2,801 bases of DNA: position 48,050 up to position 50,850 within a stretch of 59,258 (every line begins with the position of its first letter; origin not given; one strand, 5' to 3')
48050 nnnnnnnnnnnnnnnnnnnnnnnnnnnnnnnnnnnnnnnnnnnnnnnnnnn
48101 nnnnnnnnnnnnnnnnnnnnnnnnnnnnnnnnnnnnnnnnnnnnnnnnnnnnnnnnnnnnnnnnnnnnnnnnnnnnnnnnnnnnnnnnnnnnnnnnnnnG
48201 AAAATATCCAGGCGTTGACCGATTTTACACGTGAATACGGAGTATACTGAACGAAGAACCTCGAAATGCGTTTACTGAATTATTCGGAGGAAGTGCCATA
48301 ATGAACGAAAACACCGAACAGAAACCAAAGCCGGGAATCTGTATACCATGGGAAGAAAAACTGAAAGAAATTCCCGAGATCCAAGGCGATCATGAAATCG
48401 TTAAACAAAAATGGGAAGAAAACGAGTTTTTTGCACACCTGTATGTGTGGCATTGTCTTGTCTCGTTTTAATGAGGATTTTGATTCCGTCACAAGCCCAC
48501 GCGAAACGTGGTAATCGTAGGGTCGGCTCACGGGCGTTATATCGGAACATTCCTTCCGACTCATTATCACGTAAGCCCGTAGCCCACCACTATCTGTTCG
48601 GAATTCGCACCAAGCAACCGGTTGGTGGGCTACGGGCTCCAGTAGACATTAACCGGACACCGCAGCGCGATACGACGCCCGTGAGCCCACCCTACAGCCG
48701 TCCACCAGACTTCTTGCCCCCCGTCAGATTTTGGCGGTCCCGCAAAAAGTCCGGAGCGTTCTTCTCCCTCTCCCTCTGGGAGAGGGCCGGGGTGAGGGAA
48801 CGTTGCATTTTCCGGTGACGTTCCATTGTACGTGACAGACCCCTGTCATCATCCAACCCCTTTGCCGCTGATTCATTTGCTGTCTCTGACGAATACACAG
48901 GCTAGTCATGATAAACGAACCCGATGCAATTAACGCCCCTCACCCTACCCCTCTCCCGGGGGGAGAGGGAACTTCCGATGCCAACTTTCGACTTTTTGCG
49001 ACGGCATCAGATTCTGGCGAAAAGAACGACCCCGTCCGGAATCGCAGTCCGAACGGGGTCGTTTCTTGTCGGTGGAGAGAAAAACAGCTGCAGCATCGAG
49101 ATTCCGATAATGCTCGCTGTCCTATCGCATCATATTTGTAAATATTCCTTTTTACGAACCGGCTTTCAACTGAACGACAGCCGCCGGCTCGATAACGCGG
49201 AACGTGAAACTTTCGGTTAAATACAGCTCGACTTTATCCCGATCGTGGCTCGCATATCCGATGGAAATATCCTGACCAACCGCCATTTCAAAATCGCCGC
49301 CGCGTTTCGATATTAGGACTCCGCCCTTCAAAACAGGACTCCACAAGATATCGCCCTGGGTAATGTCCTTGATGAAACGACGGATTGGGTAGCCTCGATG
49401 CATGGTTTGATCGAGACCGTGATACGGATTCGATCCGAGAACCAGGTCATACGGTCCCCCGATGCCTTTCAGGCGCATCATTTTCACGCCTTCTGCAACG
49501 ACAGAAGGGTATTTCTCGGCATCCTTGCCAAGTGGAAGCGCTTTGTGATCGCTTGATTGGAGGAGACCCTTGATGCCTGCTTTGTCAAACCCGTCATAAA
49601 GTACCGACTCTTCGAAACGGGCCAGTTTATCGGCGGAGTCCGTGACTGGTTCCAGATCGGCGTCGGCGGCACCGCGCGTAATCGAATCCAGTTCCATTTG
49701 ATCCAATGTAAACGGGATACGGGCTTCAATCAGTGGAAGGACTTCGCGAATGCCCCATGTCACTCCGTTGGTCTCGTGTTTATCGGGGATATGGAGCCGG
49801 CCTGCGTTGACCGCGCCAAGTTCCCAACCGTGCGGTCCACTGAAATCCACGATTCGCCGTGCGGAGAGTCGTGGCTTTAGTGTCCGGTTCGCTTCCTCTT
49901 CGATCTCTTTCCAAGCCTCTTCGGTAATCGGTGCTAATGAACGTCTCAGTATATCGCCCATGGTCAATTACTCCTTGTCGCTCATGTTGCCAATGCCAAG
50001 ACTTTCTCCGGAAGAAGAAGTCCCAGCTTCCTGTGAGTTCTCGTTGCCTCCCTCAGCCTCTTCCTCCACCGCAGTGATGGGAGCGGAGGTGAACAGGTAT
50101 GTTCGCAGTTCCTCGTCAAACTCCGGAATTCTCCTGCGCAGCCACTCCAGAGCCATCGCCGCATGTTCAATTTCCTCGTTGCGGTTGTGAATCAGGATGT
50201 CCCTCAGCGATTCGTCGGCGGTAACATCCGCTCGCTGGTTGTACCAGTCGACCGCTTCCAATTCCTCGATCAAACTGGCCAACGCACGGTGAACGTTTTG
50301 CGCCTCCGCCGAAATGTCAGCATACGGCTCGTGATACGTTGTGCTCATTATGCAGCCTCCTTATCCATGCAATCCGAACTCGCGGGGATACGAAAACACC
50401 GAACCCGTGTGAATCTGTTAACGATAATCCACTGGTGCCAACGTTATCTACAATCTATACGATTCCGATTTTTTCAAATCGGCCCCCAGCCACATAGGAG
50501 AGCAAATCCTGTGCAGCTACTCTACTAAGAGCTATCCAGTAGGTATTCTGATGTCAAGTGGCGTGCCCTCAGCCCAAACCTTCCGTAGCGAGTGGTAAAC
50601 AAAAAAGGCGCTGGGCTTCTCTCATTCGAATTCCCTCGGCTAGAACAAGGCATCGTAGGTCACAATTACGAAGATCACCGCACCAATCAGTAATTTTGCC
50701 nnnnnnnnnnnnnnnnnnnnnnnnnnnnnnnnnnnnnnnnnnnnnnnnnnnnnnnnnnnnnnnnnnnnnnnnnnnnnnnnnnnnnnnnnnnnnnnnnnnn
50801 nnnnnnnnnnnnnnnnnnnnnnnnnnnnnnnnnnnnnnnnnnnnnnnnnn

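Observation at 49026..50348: Two-gene encapsulin nanocompartment (EncFtn cargo + shell) with its own terminator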

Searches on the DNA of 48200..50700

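Call 47: search_rna_families(source=window, start=48200, end=50700, threshold=evalue, max_evalue=1)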
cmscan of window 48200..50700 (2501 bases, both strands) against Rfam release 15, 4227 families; matches with E-value up to 1: 2.
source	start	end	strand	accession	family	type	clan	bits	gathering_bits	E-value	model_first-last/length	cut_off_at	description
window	50059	50090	-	RF01549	TB8Cs2H1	Gene; snRNA; snoRNA; HACA-box;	-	23.3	40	0.1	1-65/65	no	Trypanosomatid snoRNA TB8Cs2H1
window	48867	48890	-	RF02765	Ysr209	Gene; sRNA;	-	22.1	59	0.92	1-46/46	no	Yersinia sRNA 209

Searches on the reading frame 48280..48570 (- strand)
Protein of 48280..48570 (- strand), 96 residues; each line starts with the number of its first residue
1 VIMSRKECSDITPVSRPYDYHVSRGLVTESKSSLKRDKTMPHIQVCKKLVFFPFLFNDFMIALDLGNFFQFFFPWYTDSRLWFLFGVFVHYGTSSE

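Call 53: search_protein_families(library=pfam, proteins=[window:48280-48570:-], max_evalue=0.01)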
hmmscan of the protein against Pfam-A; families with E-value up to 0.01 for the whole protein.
window:48280-48570:- (96 aa): 0 families
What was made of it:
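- Tried and rejected: 49750-50190, 50163-50528, 49557-49880, 48411-48818, 48924-49220 and 48280-48570 have no family hits and are treated as spurious (call 53).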

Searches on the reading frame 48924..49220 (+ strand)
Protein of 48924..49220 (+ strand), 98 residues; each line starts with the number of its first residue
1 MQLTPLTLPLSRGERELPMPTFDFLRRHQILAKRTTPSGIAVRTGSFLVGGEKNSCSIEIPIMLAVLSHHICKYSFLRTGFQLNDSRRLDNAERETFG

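Call 53: search_protein_families(library=pfam, proteins=[window:48924-49220:+], max_evalue=0.01)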
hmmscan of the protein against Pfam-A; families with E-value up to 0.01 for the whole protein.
window:48924-49220:+ (98 aa): 0 families

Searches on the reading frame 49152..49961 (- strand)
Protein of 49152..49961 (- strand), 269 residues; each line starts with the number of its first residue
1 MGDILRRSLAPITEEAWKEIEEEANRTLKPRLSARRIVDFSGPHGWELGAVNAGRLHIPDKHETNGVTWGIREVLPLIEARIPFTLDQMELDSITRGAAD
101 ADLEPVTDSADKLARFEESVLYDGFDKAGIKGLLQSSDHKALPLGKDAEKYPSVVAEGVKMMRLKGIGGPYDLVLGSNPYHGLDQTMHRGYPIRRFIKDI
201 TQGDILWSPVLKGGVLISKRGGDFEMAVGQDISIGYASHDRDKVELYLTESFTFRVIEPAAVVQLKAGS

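Call 3: search_protein_families(library=pfam, proteins=[window:49152-49961:-], max_evalue=0.01)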
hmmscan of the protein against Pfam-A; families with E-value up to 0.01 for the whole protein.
window:49152-49961:- (269 aa): 1 family
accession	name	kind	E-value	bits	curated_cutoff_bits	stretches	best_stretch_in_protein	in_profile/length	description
PF04454.18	Linocin_M18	-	1.8e-86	290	24.3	1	3-253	2-253/253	Encapsulating protein for peroxidase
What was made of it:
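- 49152..49961 (-): Family 1 encapsulin shell gene, 269 aa, with ATG start. PF04454 at 1.8e-86 (call 3).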

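Call 4: search_protein_families(library=ncbifam, proteins=[window:49152-49961:-], max_evalue=0.01)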
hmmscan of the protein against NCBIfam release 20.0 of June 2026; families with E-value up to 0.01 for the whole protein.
window:49152-49961:- (269 aa): 1 family
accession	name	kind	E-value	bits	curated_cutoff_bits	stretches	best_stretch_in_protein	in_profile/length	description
NF041155.2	encap_f1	equivalog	3.5e-89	298.6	100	1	5-265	1-261/261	family 1 encapsulin nanocompartment shell protein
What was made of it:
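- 49152..49961 (-): NF041155 equivalog at 298.6 bits, cut-off 100 (call 4).
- On Family 1 (classical) encapsulin shell: NF041155 equivalog at 298.6 bits (cut-off 100), covering model positions 1-261 of 261 (call 4).
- Checked: Not chance: both proteins exceed the curated family cut-offs by wide margins (calls 3, 4).
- Family HMMs: all are above their curated cut-offs (calls 3, 4).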

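Call 8: search_solved_structures(query=window:49152-49961:-, show_alignments=2)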
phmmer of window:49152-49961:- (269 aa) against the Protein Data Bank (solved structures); distinct sequences matched with E-value up to 0.001: 36.
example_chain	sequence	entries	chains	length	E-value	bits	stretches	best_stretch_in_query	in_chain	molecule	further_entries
7odw_A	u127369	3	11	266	3.2e-71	243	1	3-266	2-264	Linocin_M18 bacteriocin protein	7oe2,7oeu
7phm_Z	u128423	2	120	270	7.4e-69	235.2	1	5-263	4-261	29 kDa antigen CFP29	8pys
7p1t_A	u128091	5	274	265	7.4e-69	235.2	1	5-262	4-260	29 kDa antigen, Cfp29 | Type 1 encapsulin shell protein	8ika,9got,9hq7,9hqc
9bkx_A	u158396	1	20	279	7.8e-69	235.1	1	5-263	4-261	Type 1 encapsulin shell protein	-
9e5e_A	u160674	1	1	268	2.1e-68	233.8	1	5-265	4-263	Bacteriocin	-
9i8d_A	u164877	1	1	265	2.6e-68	233.4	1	5-264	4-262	Encapsulin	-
8u50_A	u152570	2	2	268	8.4e-68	231.8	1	5-265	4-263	Klebsiella pneumoniae family 1 encapsulin shell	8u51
7boj_A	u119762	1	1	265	3.3e-67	229.8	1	5-261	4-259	29 kDa antigen Cfp29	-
9fn9_A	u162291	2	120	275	3.4e-67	229.8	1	5-262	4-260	29 kDa antigen Cfp29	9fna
9ry4_A0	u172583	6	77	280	5.3e-67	229.1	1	3-266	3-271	Type 1 encapsulin shell protein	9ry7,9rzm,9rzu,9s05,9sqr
7bcv_A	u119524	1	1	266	8.9e-64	218.6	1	5-262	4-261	Linocin-M18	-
6i9g_A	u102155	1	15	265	1.5e-62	214.5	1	5-261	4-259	Linocin-M18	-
8dn9_A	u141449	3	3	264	3.6e-60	206.8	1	5-265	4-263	29 kDa antigen cfp29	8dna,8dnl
7k5w_A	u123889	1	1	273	9.8e-59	202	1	3-266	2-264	Maritimacin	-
7lik_A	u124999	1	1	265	1.3e-58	201.6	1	3-266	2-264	Maritimacin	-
6nj8_A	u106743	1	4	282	5.8e-08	35.5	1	10-264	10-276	Encapsulating protein for a DyP-type peroxidase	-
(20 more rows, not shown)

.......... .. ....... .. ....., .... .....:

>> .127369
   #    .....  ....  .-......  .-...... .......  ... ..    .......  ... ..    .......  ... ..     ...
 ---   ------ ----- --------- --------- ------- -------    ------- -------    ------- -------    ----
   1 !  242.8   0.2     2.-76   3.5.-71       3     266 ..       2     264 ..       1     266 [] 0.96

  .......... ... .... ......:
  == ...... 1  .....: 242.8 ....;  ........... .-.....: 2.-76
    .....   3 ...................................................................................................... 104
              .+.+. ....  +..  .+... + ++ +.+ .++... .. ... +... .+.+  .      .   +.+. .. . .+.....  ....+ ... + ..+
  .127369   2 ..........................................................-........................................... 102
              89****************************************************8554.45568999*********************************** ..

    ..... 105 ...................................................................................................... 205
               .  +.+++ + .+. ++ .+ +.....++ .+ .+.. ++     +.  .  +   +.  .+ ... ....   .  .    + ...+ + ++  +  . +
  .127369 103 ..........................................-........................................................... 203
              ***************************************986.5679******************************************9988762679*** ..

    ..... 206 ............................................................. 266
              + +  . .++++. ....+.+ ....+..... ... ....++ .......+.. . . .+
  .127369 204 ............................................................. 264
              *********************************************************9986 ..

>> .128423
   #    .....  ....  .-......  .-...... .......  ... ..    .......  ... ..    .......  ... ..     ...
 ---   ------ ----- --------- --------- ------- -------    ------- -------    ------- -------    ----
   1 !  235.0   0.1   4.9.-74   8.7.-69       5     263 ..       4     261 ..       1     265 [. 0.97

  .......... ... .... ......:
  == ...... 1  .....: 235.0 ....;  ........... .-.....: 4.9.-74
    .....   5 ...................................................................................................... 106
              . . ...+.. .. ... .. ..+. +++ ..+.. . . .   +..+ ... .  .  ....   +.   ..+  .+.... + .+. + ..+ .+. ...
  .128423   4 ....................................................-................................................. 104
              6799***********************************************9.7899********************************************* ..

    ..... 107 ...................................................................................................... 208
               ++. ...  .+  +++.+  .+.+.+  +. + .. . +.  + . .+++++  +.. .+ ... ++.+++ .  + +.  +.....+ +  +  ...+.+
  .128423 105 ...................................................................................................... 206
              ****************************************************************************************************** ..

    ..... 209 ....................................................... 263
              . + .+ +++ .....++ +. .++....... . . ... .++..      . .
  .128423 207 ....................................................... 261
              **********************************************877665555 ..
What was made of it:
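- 49152..49961 (-): PDB 7odw at 3.2e-71 with full-length alignment (call 8).
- On Family 1 (classical) encapsulin shell: Full-length hits to solved family 1 shells (call 8). The solved T=1 shells among the strong PDB hits (H. ochraceum, mycobacterial Cfp29, T. maritima) score E <= 1e-55, while the T=3 and T=4 shells score 1e-11 or worse (call 8).
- Closest known: Thermotoga maritima encapsulin. Same: The shell hit is 1.4e-58 over the full length (call 8).
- The T=3 shell (M. xanthus EncA, 1e-11) and the T=4 shell (6nj8, 6e-8) are far weaker (call 8).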

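Call 10: find_encoding_contigs(protein=window:49152-49961:-, flank=10000)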
Protein window:49152-49961:- (269 aa): 1 contig read that carries it; 1 place shown.
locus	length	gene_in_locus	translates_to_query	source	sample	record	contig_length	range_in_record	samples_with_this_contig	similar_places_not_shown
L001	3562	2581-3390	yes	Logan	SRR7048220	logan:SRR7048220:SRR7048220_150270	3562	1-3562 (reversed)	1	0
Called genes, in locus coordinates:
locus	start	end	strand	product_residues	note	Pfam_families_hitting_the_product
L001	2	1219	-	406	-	?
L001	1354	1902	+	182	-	PF04306:DUF456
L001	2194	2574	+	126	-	PF22277:EncFtn-like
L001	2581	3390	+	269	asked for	PF04454:Linocin_M18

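Call 12: find_related_loci(query=window:49152-49961:-, collection=genome_contigs, flank=6000)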
Query window:49152-49961:- (269 aa) in genome_contigs; peptide patterns used: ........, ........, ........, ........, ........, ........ (x = any residue, [..] = any of these).
81 stretches matched a pattern; 1 encode a relative of the query (tblastn E <= 1e-3); 1 distinct loci.
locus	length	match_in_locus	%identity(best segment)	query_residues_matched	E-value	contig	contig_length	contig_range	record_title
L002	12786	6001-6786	44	5-265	1e-66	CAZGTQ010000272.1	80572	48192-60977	MAG TPA_asm: uncultured Planctomycetaceae bacterium isolate binchicken_co31_237 genome assembly, contig: k141_576957, wh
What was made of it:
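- Tried and rejected: The genome_contigs scan with the shell found only one distant locus, a Planctomycetaceae MAG at 44% identity (call 12).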

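Call 15: list_cluster_members(proteins=[P0001, window:49152-49961:-, P0003])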
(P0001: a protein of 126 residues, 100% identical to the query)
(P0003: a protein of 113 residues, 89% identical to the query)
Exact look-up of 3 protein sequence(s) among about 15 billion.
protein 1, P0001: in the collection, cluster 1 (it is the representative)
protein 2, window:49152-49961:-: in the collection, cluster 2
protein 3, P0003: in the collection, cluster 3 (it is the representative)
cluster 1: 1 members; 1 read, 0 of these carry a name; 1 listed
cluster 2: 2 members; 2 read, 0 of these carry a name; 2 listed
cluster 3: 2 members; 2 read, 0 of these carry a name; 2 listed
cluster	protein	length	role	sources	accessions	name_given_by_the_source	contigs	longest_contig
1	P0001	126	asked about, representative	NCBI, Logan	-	-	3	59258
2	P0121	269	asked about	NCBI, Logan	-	-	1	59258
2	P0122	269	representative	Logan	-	-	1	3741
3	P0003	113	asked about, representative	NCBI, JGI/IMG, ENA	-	-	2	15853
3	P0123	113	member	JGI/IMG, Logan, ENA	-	-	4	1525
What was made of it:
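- Tried and rejected: Cluster look-ups carried no names (call 15).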
